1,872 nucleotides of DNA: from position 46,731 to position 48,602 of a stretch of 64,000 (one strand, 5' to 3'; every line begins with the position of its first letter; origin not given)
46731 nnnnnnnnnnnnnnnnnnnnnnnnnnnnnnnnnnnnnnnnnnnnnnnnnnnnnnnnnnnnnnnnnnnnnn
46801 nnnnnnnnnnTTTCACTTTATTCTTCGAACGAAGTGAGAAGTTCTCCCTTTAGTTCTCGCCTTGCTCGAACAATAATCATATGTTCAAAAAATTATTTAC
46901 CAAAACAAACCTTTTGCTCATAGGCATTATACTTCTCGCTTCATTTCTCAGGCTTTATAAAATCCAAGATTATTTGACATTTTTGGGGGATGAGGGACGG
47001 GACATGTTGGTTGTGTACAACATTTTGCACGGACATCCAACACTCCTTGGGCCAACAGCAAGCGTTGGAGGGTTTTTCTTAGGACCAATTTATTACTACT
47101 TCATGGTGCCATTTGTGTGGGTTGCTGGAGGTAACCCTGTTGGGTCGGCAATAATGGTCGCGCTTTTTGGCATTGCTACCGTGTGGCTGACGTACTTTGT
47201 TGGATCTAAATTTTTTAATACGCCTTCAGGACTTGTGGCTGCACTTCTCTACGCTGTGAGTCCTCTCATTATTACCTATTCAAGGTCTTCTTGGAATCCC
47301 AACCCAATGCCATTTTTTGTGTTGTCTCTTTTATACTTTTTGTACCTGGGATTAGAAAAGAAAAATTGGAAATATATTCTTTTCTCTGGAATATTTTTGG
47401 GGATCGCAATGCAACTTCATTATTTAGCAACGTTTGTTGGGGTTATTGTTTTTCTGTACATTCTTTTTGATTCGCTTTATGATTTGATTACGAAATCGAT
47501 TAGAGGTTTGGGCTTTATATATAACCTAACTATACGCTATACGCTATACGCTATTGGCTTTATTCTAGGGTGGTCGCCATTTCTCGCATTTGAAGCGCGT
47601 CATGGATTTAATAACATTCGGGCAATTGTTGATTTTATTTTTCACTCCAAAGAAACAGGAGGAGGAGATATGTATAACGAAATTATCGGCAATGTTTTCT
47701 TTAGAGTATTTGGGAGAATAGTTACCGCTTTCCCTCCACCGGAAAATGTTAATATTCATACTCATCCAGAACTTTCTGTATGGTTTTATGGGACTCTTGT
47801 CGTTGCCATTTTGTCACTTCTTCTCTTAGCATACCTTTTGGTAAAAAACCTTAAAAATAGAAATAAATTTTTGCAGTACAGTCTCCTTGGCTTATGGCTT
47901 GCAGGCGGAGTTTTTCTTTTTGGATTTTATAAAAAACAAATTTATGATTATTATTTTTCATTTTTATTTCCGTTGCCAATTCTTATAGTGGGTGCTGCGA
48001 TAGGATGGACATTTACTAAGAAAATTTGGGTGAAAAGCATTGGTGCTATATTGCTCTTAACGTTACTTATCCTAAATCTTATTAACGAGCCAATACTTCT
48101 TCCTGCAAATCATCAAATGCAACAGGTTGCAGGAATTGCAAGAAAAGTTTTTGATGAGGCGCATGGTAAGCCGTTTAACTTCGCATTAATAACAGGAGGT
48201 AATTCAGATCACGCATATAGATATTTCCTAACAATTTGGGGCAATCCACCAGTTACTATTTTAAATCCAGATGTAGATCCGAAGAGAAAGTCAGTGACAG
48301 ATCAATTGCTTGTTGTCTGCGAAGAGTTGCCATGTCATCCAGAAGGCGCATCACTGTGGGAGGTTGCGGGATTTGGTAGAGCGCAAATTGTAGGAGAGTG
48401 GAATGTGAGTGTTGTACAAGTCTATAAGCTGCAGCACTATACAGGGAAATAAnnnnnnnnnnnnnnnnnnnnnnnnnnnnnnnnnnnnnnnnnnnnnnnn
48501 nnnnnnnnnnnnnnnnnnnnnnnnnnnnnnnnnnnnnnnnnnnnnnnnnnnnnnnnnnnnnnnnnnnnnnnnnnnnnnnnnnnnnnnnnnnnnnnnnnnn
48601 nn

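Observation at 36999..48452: Twelve-gene nucleotide-sugar island ending in a Ppm1-like GT2 plus PMT/ArnT-like GT-C pair: candidate protein O-glycosylation (or lipid-linked pentose/deoxyhexose transfer) system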

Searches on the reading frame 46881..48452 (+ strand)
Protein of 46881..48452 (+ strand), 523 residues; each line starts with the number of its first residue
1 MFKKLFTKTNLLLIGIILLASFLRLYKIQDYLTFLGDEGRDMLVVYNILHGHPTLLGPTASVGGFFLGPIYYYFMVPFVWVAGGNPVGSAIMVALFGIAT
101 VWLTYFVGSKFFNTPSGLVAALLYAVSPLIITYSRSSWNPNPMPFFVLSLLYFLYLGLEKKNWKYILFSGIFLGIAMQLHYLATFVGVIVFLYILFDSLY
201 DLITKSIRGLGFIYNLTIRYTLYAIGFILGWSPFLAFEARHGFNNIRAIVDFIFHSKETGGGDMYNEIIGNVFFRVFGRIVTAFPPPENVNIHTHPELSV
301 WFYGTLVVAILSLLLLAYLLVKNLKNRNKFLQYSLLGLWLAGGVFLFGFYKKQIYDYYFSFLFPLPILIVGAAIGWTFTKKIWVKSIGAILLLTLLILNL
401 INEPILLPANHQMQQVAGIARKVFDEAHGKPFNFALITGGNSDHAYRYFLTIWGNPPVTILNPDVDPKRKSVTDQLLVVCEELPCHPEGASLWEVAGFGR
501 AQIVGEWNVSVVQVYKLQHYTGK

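Call 5: search_protein_families(library=pfam, proteins=[window:46881-48452:+], max_evalue=0.01)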
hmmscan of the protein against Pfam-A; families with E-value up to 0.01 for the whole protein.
window:46881-48452:+ (523 aa): 2 families
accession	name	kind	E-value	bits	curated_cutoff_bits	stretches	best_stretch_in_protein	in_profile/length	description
PF13231.12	PMT_2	-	1.2e-16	61.8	26.1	1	69-209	4-144/160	Dolichyl-phosphate-mannose-protein mannosyltransferase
PF22571.1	LiaI-LiaF-TM_PspC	-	4.1e-05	23.8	27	1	277-353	58-138/142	PspC transmembrane region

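Call 7: search_protein_families(library=ncbifam, proteins=[window:46881-48452:+], max_evalue=0.01)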
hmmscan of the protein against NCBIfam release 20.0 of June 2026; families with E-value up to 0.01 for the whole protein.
window:46881-48452:+ (523 aa): 1 family
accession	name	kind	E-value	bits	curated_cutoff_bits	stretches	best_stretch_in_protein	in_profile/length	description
TIGR03663.1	TIGR03663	subfamily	1.6e-07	30.7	126.25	1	13-191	4-179/435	flippase activity-associated protein Agl23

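Call 11: search_solved_structures(query=window:46881-48452:+, max_evalue=10, show_alignments=2)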
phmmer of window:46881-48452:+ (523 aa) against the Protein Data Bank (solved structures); distinct sequences matched with E-value up to 10: 0.

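Call 14: find_encoding_contigs(protein=window:46881-48452:+, flank=10000, max_places=6)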
Protein window:46881-48452:+ (523 aa): no gene with exactly this product is on record in the collection.

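Call 15: find_homologous_proteins(query=window:46881-48452:+, max_evalue=0.001)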
Query window:46881-48452:+ (523 aa): 3131 proteins with E <= 0.001 among 8000 candidates; the best 120 are listed.
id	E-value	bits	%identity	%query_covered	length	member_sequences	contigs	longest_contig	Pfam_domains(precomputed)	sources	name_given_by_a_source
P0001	0.0e+0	1180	100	100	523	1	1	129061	PF13231.13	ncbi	-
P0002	1.6e-268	910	77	100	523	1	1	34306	PF13231.13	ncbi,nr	ncbi:MAG TPA: glycosyltransferase family 39 protein [Patescibacteria group bacterium]|nr:glycosyltra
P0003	2.9e-259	880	74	100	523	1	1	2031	PF13231.13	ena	-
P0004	2.1e-253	860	72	100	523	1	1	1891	PF13231.13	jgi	-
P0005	2.6e-253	860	72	100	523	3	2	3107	PF13231.13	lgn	-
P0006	1.8e-251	854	73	100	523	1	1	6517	PF13231.13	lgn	-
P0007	3.9e-249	846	71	100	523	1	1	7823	PF13231.13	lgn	-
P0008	4.3e-246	836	70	99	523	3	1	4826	PF13231.13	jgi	jgi:4-amino-4-deoxy-L-arabinose transferase-like glycosyltransferase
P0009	3.6e-244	830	70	100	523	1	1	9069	PF13231.13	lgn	-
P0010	5.1e-241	819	70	100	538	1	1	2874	PF13231.13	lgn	-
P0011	2.0e-240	817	69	100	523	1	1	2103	PF02366.25,PF13231.13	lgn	-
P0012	1.3e-232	792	71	94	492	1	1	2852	PF13231.13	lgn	-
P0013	4.6e-231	787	71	94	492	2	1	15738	PF13231.13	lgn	-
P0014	2.0e-230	784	66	100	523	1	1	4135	PF13231.13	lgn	-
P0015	8.6e-213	726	62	100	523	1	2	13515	PF13231.13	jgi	-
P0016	1.0e-211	723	61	100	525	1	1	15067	PF13231.13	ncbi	-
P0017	5.2e-207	707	61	100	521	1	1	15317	PF13231.13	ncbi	ncbi:MAG TPA: glycosyltransferase family 39 protein [Patescibacteria group bacterium]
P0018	3.3e-206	704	60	100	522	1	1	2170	PF13231.13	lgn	-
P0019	3.7e-199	681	59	100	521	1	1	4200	PF02366.25,PF13231.13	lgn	-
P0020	6.1e-199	681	60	100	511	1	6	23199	PF02516.21,PF13231.13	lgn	-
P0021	7.4e-198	677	59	99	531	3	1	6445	PF13231.13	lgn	-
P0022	5.9e-195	667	60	96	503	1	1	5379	PF13231.13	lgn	-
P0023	1.1e-193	663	59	96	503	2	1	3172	PF13231.13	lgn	-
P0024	5.4e-193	661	58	99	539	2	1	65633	PF13231.13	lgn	-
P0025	5.1e-192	658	58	99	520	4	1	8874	PF13231.13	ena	-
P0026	6.1e-191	654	58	98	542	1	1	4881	PF13231.13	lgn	-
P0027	3.4e-190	652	57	96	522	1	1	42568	PF13231.13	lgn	-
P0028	1.4e-189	650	57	100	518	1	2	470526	PF13231.13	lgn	-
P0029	2.3e-188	646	59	100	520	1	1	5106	PF13231.13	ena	-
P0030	1.2e-187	643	57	100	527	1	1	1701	PF13231.13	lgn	-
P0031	4.4e-187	641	58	98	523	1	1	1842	PF13231.13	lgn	-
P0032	5.5e-187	641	56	96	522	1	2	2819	PF13231.13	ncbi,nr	ncbi:MAG: glycosyltransferase family 39 protein [Patescibacteria group bacterium]|nr:glycosyltransfe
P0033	1.3e-186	640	56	100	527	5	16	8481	PF13231.13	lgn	-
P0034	1.7e-186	639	58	100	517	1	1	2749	PF13231.13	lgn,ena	-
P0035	5.6e-186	638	56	100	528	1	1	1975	PF13231.13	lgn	-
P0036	5.8e-186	638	56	100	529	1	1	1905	PF13231.13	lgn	-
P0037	1.4e-185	636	58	100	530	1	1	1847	PF13231.13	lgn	-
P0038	3.1e-185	635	57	100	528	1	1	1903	PF13231.13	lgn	-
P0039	1.7e-184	633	57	99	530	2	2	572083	PF13231.13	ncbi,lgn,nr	ncbi:glycosyltransferase family 39 protein [Patescibacteria group bacterium]|nr:glycosyltransferase 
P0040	3.2e-184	632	56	97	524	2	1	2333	PF13231.13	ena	-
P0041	4.5e-183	628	56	100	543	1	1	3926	PF13231.13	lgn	-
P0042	4.6e-183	628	58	96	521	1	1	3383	PF13231.13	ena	-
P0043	5.0e-183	628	58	99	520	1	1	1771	PF13231.13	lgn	-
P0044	5.2e-183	628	56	98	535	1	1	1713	PF13231.13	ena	-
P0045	7.7e-183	627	55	99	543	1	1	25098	PF13231.13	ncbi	-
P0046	9.9e-183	627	56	99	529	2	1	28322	PF13231.13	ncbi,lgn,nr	ncbi:MAG: glycosyltransferase family 39 protein [Patescibacteria group bacterium]|nr:glycosyltransfe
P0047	1.1e-182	627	55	99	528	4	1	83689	PF13231.13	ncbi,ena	-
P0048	1.6e-182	626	56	100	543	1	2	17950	PF13231.13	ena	-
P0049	1.9e-182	626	56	99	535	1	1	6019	PF13231.13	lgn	-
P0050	4.3e-182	625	56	100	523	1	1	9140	PF13231.13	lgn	-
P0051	4.7e-182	625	57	96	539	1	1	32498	PF13231.13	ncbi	-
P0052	4.9e-182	625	56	98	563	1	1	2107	PF13231.13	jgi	jgi:4-amino-4-deoxy-L-arabinose transferase-like glycosyltransferase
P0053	5.7e-182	625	56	98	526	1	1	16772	PF13231.13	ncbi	-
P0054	6.1e-182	624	57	98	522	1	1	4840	PF13231.13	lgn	-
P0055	8.0e-182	624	55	100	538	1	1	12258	PF13231.13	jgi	-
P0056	8.6e-182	624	56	98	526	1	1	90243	PF13231.13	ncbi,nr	ncbi:MAG: glycosyltransferase family 39 protein [Candidatus Levybacteria bacterium]|nr:glycosyltrans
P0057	9.3e-182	624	53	100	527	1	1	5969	PF13231.13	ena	-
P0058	1.1e-181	623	57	95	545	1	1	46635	PF13231.13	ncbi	-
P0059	1.3e-181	623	57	96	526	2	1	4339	PF13231.13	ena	-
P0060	1.5e-181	623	52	100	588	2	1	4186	PF13231.13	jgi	jgi:4-amino-4-deoxy-L-arabinose transferase-like glycosyltransferase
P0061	1.6e-181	623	55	99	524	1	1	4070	PF02516.21,PF13231.13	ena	-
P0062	1.6e-181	623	56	99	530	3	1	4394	PF13231.13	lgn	-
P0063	1.9e-181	623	56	96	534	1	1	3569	PF13231.13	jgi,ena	-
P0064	2.3e-181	622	58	94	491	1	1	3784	PF13231.13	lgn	-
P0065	2.3e-181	622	56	98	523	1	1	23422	PF13231.13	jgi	jgi:4-amino-4-deoxy-L-arabinose transferase-like glycosyltransferase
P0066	2.8e-181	622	56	97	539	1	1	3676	PF13231.13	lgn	-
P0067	4.1e-181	622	58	98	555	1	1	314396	PF13231.13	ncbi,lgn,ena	-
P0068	4.6e-181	622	55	98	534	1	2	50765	PF13231.13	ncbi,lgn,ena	ncbi:MAG: glycosyltransferase family 39 protein [Patescibacteria group bacterium]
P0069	4.7e-181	621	55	96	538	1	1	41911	PF13231.13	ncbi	-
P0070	5.1e-181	621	55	98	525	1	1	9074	PF13231.13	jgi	jgi:4-amino-4-deoxy-L-arabinose transferase-like glycosyltransferase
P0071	7.4e-181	621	57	98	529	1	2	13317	PF13231.13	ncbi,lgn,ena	-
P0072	8.1e-181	621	58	100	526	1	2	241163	PF13231.13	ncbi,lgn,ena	-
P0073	9.6e-181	620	56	100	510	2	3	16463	PF13231.13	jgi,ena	-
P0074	9.8e-181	620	54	98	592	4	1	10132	PF13231.13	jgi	-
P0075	1.2e-180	620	55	99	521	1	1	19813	PF13231.13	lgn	-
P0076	1.6e-180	620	56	95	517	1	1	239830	PF13231.13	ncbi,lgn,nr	ncbi:MAG TPA: glycosyltransferase family 39 protein [Patescibacteria group bacterium]|nr:glycosyltra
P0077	1.8e-180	620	57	98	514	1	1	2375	PF13231.13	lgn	-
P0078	2.1e-180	619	56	99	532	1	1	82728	PF13231.13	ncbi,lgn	-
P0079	2.6e-180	619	55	99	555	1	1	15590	PF13231.13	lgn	-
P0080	4.7e-180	618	56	99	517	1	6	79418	PF13231.13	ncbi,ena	ncbi:MAG: glycosyltransferase family 39 protein [Patescibacteria group bacterium]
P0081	4.9e-180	618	57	96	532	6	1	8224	PF13231.13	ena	-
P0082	7.3e-180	618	55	100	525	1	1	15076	PF13231.13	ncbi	-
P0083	7.4e-180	618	57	100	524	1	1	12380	PF13231.13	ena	-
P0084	8.1e-180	617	55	100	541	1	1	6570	PF13231.13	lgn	-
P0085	1.1e-179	617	54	99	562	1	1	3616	PF13231.13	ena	-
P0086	1.2e-179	617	51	100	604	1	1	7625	PF13231.13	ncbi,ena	-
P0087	1.3e-179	617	55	99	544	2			PF13231.13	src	-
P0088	1.4e-179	617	56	98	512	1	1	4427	PF13231.13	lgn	-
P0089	1.4e-179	617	54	99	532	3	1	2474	PF13231.13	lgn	-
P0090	1.9e-179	616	57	98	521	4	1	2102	PF13231.13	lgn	-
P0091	2.3e-179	616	55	99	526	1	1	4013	PF13231.13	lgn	-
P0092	2.5e-179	616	56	99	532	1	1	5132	PF13231.13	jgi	-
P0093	2.7e-179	616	56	98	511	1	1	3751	PF13231.13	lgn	-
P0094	2.9e-179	616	56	98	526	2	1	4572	PF13231.13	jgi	jgi:4-amino-4-deoxy-L-arabinose transferase-like glycosyltransferase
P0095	3.6e-179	615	55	98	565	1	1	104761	PF13231.13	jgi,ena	-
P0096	5.0e-179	615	54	96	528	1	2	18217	PF13231.13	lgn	-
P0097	5.1e-179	615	57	98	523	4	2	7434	PF13231.13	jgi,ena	-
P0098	6.4e-179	614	56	100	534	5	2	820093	PF13231.13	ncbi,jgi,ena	-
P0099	7.2e-179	614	55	100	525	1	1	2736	PF13231.13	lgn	-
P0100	9.5e-179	614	57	98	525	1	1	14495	PF13231.13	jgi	jgi:4-amino-4-deoxy-L-arabinose transferase-like glycosyltransferase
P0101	9.8e-179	614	57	100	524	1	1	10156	PF13231.13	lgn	-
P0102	1.1e-178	614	56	98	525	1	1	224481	PF13231.13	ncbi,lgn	ncbi:MAG: glycosyltransferase family 39 protein [Candidatus Levyibacteriota bacterium]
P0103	1.8e-178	613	57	99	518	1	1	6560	PF13231.13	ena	-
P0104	1.8e-178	613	55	98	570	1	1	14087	PF13231.13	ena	-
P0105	1.9e-178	613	56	100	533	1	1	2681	PF02516.21,PF13231.13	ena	-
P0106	2.0e-178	613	56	99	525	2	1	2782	PF13231.13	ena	-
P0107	2.1e-178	613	58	99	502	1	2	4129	PF13231.13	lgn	-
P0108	3.1e-178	612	56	100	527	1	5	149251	PF13231.13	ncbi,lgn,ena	-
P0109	3.4e-178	612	56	98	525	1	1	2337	PF13231.13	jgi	-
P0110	3.5e-178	612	54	100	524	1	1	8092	PF13231.13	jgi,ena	-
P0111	3.7e-178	612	55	96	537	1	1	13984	PF13231.13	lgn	-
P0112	4.5e-178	612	56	97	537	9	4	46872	PF13231.13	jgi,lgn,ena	-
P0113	4.7e-178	612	55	96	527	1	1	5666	PF13231.13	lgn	-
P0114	4.7e-178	612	56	100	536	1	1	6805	PF02366.25,PF13231.13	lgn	-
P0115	4.9e-178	612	56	100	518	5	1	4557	PF13231.13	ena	-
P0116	5.0e-178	611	55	98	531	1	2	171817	PF13231.13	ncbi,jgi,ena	-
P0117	5.5e-178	611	57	96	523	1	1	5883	PF13231.13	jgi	jgi:4-amino-4-deoxy-L-arabinose transferase-like glycosyltransferase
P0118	5.6e-178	611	56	96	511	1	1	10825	PF13231.13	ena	-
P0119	5.8e-178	611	54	98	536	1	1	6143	PF13231.13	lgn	-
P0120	5.8e-178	611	55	98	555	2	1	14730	PF13231.13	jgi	-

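Call 16: find_encoding_contigs(protein=P0039, flank=10000, max_places=2)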
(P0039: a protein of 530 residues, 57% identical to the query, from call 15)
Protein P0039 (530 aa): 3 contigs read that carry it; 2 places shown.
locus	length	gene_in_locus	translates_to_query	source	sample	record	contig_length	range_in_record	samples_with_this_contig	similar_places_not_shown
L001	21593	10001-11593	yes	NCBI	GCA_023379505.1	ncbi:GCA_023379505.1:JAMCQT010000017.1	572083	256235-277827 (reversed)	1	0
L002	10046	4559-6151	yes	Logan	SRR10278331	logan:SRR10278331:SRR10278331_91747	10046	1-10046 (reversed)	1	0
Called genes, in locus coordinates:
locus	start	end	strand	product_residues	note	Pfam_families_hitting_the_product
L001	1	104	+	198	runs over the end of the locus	PF01300:Sua5_yciO_yrdC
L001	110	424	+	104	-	PF00814:TsaD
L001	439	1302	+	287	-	PF00188:CAP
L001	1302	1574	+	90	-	PF18900:DUF5656 (weak)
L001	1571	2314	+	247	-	PF00483:NTP_transferase, PF12804:NTP_transf_3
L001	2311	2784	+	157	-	PF00293:NUDIX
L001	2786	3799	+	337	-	PF01073:3Beta_HSD, PF01370:Epimerase, PF02719:Polysacc_synt_2, PF04321:RmlD_sub_bind, PF07993:NAD_binding_4, PF13460:NAD_binding_10, PF16363:GDP_Man_Dehyd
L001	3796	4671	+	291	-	PF01073:3Beta_HSD, PF01370:Epimerase, PF04321:RmlD_sub_bind, PF13460:NAD_binding_10 (weak), PF16363:GDP_Man_Dehyd, PF02719:Polysacc_synt_2, PF07993:NAD_binding_4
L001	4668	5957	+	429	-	PF02737:3HCDH_N (faint), PF03721:UDPG_MGDP_dh_N, PF03807:F420_oxidored (faint), PF00984:UDPG_MGDP_dh, PF03720:UDPG_MGDP_dh_C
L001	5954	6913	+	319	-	PF01073:3Beta_HSD (weak), PF01370:Epimerase, PF02719:Polysacc_synt_2, PF04321:RmlD_sub_bind, PF16363:GDP_Man_Dehyd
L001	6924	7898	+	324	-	PF01370:Epimerase, PF04321:RmlD_sub_bind, PF05368:NmrA (weak), PF16363:GDP_Man_Dehyd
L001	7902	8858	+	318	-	PF01073:3Beta_HSD, PF01370:Epimerase, PF02719:Polysacc_synt_2 (faint), PF04321:RmlD_sub_bind (weak), PF07993:NAD_binding_4 (faint), PF16363:GDP_Man_Dehyd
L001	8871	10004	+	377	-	PF00535:Glycos_transf_2, PF04138:GtrA_DPMS_TM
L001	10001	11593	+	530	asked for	PF13231:PMT_2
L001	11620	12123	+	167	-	PF00857:Isochorismatase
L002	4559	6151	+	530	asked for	PF13231:PMT_2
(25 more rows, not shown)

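Call 17: find_encoding_contigs(protein=P0098, flank=10000, max_places=2)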
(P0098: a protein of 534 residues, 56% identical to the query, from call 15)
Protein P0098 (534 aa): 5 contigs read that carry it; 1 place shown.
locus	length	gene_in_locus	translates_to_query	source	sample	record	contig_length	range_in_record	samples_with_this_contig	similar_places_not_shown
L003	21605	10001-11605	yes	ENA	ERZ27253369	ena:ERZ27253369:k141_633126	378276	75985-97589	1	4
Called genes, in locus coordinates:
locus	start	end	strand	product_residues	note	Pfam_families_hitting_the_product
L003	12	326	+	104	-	PF00814:TsaD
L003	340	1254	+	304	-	PF00188:CAP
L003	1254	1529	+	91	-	PF18900:DUF5656 (weak)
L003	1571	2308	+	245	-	PF00483:NTP_transferase, PF12804:NTP_transf_3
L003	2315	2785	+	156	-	PF00293:NUDIX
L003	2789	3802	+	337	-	PF01073:3Beta_HSD, PF01370:Epimerase, PF02719:Polysacc_synt_2, PF04321:RmlD_sub_bind, PF07993:NAD_binding_4, PF13460:NAD_binding_10, PF16363:GDP_Man_Dehyd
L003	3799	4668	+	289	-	PF01370:Epimerase, PF04321:RmlD_sub_bind, PF13460:NAD_binding_10 (weak), PF16363:GDP_Man_Dehyd, PF01073:3Beta_HSD, PF02719:Polysacc_synt_2, PF07993:NAD_binding_4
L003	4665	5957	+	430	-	PF03721:UDPG_MGDP_dh_N, PF00984:UDPG_MGDP_dh, PF03720:UDPG_MGDP_dh_C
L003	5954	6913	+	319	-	PF01370:Epimerase, PF02719:Polysacc_synt_2, PF04321:RmlD_sub_bind (weak), PF16363:GDP_Man_Dehyd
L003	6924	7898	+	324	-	PF01370:Epimerase, PF04321:RmlD_sub_bind, PF05368:NmrA, PF16363:GDP_Man_Dehyd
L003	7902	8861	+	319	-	PF01073:3Beta_HSD, PF01370:Epimerase, PF02719:Polysacc_synt_2, PF04321:RmlD_sub_bind, PF07993:NAD_binding_4 (faint), PF16363:GDP_Man_Dehyd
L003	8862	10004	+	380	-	PF00535:Glycos_transf_2, PF04138:GtrA_DPMS_TM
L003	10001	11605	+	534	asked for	PF13231:PMT_2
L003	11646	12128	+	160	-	PF00156:Pribosyltran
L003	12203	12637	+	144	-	PF00293:NUDIX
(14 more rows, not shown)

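Call 18: find_encoding_contigs(protein=P0102, flank=10000, max_places=2)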
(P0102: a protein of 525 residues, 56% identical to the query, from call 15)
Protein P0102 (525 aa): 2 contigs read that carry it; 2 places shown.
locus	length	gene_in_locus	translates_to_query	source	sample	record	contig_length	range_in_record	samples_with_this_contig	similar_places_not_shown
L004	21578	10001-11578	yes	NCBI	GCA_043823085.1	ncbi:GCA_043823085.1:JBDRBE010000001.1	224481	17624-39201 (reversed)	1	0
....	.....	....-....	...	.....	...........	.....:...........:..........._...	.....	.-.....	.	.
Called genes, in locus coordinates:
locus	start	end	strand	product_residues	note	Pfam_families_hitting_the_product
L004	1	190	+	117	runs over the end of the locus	PF00814:TsaD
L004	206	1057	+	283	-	PF00188:CAP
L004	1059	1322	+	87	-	PF18900:DUF5656 (weak)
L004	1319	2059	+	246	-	PF00483:NTP_transferase, PF12804:NTP_transf_3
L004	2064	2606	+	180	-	PF00293:NUDIX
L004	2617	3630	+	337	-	PF01073:3Beta_HSD, PF01370:Epimerase, PF02719:Polysacc_synt_2, PF04321:RmlD_sub_bind, PF07993:NAD_binding_4, PF13460:NAD_binding_10, PF16363:GDP_Man_Dehyd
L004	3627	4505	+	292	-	PF01370:Epimerase, PF04321:RmlD_sub_bind, PF01073:3Beta_HSD, PF02719:Polysacc_synt_2, PF13460:NAD_binding_10 (weak), PF16363:GDP_Man_Dehyd, PF07993:NAD_binding_4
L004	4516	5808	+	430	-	PF03721:UDPG_MGDP_dh_N, PF03807:F420_oxidored (faint), PF00984:UDPG_MGDP_dh, PF03720:UDPG_MGDP_dh_C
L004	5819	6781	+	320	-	PF01073:3Beta_HSD (weak), PF01370:Epimerase, PF02719:Polysacc_synt_2 (weak), PF04321:RmlD_sub_bind, PF16363:GDP_Man_Dehyd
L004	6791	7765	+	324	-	PF01370:Epimerase, PF04321:RmlD_sub_bind, PF05368:NmrA (weak), PF16363:GDP_Man_Dehyd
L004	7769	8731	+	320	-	PF01073:3Beta_HSD, PF01370:Epimerase, PF02719:Polysacc_synt_2, PF04321:RmlD_sub_bind, PF07993:NAD_binding_4 (faint), PF16363:GDP_Man_Dehyd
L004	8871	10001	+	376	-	PF00535:Glycos_transf_2, PF04138:GtrA_DPMS_TM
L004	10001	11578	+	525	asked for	PF13231:PMT_2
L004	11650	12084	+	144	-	PF02082:Rrf2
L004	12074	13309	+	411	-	PF00266:Aminotran_5, PF00155:Aminotran_1_2 (faint)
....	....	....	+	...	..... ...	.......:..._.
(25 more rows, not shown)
